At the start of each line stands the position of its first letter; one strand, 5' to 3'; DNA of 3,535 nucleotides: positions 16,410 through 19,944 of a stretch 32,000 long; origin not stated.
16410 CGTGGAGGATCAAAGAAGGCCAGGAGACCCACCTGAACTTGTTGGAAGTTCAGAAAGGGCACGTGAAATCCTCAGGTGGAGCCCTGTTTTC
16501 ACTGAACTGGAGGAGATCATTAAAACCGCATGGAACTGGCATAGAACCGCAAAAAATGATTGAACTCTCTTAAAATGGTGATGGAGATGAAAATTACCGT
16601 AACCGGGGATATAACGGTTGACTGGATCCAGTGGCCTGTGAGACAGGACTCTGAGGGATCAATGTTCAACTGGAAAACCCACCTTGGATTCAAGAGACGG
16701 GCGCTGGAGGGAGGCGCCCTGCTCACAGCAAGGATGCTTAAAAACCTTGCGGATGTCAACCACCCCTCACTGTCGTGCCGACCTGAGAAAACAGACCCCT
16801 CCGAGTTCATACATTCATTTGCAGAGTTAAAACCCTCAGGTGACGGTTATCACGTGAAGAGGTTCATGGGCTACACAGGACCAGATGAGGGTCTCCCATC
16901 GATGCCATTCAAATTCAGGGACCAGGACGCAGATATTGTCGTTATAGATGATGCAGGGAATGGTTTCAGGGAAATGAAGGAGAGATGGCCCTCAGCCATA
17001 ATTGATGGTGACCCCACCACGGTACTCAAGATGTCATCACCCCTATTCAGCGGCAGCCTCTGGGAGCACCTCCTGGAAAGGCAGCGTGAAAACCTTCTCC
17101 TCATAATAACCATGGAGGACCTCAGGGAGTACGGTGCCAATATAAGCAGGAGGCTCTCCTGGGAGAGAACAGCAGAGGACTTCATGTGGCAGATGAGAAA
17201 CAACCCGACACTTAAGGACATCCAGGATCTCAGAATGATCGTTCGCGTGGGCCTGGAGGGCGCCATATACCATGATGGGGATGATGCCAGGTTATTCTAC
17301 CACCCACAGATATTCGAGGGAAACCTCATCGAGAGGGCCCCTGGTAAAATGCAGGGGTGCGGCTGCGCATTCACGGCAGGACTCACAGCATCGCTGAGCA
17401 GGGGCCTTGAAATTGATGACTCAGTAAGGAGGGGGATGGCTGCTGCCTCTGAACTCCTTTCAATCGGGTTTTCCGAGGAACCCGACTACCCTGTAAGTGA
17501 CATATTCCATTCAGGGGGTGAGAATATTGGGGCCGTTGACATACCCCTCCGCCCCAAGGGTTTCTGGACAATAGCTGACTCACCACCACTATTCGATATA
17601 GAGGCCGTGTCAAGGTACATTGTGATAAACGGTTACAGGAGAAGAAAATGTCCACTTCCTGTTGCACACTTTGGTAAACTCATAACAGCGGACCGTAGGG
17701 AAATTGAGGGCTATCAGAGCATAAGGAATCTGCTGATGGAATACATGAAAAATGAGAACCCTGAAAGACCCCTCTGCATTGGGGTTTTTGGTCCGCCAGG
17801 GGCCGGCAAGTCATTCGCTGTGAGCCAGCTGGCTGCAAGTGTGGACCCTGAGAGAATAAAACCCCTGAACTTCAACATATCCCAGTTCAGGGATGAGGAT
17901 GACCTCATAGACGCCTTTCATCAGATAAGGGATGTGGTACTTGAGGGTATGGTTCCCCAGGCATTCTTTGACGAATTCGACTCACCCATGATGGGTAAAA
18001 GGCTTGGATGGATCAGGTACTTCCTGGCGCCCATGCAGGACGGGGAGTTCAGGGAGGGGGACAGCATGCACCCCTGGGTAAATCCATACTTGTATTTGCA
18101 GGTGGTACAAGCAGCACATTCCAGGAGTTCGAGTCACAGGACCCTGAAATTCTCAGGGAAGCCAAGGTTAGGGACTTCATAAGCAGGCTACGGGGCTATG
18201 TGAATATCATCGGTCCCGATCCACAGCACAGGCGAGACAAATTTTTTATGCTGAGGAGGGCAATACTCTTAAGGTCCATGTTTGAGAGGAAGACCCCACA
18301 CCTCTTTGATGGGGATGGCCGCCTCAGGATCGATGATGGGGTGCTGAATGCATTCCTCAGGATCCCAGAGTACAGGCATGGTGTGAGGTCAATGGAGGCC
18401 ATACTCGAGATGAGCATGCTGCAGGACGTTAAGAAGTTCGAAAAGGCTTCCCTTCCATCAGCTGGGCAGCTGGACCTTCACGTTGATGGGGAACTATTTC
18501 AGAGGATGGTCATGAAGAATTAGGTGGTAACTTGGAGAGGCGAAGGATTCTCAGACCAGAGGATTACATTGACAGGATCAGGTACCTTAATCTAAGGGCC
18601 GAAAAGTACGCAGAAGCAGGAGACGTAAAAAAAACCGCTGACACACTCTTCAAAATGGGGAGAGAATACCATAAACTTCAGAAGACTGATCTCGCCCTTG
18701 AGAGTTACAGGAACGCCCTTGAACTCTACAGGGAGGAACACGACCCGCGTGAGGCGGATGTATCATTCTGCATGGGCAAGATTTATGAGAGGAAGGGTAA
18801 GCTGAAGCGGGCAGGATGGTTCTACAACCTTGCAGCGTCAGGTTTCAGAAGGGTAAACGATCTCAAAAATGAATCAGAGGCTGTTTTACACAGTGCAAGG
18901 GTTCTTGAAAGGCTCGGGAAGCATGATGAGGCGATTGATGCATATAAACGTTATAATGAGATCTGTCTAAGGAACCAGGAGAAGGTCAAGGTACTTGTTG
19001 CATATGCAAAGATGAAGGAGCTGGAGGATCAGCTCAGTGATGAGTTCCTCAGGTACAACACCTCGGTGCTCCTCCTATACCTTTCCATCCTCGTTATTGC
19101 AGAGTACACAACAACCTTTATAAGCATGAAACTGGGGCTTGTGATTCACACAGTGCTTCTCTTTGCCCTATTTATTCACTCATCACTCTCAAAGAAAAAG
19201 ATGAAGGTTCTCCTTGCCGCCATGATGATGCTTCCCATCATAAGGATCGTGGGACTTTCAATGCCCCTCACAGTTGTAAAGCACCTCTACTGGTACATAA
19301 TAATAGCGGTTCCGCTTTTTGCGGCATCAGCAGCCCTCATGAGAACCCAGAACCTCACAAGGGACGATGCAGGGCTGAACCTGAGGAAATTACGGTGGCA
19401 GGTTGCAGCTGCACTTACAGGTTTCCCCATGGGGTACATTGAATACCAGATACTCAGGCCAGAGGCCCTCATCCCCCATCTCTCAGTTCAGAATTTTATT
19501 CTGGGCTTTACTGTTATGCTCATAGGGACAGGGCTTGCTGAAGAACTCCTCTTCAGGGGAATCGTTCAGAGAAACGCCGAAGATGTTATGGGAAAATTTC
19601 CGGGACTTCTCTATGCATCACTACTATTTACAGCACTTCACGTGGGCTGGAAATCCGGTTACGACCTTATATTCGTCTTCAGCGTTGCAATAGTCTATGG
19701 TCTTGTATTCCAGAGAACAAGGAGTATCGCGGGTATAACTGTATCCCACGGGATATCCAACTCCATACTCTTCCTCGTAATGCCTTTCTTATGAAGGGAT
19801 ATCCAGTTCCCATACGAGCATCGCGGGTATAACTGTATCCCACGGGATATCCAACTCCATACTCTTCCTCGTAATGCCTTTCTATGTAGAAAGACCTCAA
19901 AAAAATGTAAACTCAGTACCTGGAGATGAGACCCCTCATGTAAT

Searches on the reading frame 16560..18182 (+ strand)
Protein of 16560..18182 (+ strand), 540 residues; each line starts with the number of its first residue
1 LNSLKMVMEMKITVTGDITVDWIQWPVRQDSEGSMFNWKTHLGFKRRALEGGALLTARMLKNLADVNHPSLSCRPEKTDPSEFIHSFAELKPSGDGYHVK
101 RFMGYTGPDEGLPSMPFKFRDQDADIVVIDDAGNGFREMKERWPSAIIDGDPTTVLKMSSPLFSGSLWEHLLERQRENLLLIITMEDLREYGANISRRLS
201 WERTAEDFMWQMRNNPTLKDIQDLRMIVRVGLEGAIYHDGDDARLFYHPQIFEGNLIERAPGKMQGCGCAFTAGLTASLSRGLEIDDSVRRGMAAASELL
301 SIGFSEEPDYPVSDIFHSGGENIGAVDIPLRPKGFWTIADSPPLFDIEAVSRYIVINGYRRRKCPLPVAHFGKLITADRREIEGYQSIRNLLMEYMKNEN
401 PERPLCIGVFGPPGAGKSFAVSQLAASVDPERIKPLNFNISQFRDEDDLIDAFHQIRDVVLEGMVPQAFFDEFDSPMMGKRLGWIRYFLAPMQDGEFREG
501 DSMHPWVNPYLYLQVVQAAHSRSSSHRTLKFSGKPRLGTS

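Call 43: search_protein_families(library=pfam, proteins=[window:16560-18182:+], max_evalue=0.001)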
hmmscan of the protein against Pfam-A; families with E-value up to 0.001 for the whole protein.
window:16560-18182:+ (540 aa): 1 family
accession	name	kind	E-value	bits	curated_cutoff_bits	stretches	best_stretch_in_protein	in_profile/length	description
PF10139.14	Virul_Fac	-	0.00029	19.7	28.1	1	402-427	41-66/878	Putative bacterial virulence factor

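Call 95: find_encoding_contigs(protein=window:16587-18182:+, flank=1500, max_places=8)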
Protein window:16587-18182:+ (531 aa): 1 contig read that carries it; 1 place shown.
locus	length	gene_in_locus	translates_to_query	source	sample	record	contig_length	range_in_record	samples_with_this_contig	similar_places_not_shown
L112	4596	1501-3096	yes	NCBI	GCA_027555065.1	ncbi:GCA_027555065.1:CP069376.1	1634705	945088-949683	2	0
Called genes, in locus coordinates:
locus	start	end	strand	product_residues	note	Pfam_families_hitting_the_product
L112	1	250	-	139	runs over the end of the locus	PF00892:EamA, PF03151:TPT (weak), PF10639:TMEM234 (weak)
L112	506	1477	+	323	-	PF01073:3Beta_HSD, PF01370:Epimerase, PF02719:Polysacc_synt_2, PF04321:RmlD_sub_bind, PF05368:NmrA, PF13460:NAD_binding_10, PF16363:GDP_Man_Dehyd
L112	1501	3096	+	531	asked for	-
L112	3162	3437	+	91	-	-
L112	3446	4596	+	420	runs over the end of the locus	PF13424:TPR_12 (faint), PF14938:SNAP (faint), PF00515:TPR_1 (faint), PF07719:TPR_2 (faint), PF13432:TPR_16 (faint), PF13181:TPR_8 (faint), PF13414:TPR_11 (faint), PF02517:Rce1-like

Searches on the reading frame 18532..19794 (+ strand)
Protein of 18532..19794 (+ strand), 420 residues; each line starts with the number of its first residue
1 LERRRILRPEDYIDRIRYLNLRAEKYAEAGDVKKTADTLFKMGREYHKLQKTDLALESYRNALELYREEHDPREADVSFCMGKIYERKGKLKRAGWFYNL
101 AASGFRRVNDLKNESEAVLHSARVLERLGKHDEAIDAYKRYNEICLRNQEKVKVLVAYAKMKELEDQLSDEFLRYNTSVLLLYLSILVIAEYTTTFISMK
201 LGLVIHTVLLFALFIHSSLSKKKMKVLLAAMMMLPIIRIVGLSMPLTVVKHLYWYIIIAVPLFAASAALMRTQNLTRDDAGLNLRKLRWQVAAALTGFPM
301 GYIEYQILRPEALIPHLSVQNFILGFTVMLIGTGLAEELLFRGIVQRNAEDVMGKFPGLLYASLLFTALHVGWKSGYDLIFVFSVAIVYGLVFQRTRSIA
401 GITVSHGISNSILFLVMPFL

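Call 43: search_protein_families(library=pfam, proteins=[window:18532-19794:+], max_evalue=0.001)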
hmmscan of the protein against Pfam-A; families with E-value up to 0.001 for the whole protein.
window:18532-19794:+ (420 aa): 11 families
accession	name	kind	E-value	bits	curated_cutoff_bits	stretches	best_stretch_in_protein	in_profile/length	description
PF02517.21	Rce1-like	-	3.2e-16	59.8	22.4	1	321-411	3-92/93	Type II CAAX prenyl endopeptidase Rce1-like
PF13424.12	TPR_12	-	8.5e-09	35.9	30.1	1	35-94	2-64/77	Tetratricopeptide repeat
PF07719.23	TPR_2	-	1.2e-08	34.9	27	0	36-67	1-32/34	Tetratricopeptide repeat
PF13181.12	TPR_8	-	1.5e-08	34.6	25.7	0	36-67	1-32/34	Tetratricopeptide repeat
PF00515.34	TPR_1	-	2.8e-08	33.7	27.8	1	36-67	1-32/34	Tetratricopeptide repeat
PF13414.12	TPR_11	-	9.4e-08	32.1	26.8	1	43-89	1-42/42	TPR repeat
PF14938.12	SNAP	-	1.1e-07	32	25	0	16-71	94-150/282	Soluble NSF attachment protein, SNAP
PF13432.12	TPR_16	-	5.6e-07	30.3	32.7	0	41-101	2-57/65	Tetratricopeptide repeat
PF13174.12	TPR_6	-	3.3e-05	24.7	26.3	0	116-141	1-26/33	Tetratricopeptide repeat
PF13176.12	TPR_7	-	4.4e-05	23.7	27.9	0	39-71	2-34/36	Tetratricopeptide repeat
PF13428.12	TPR_14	-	0.00022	22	23.5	0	116-145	2-31/44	Tetratricopeptide repeat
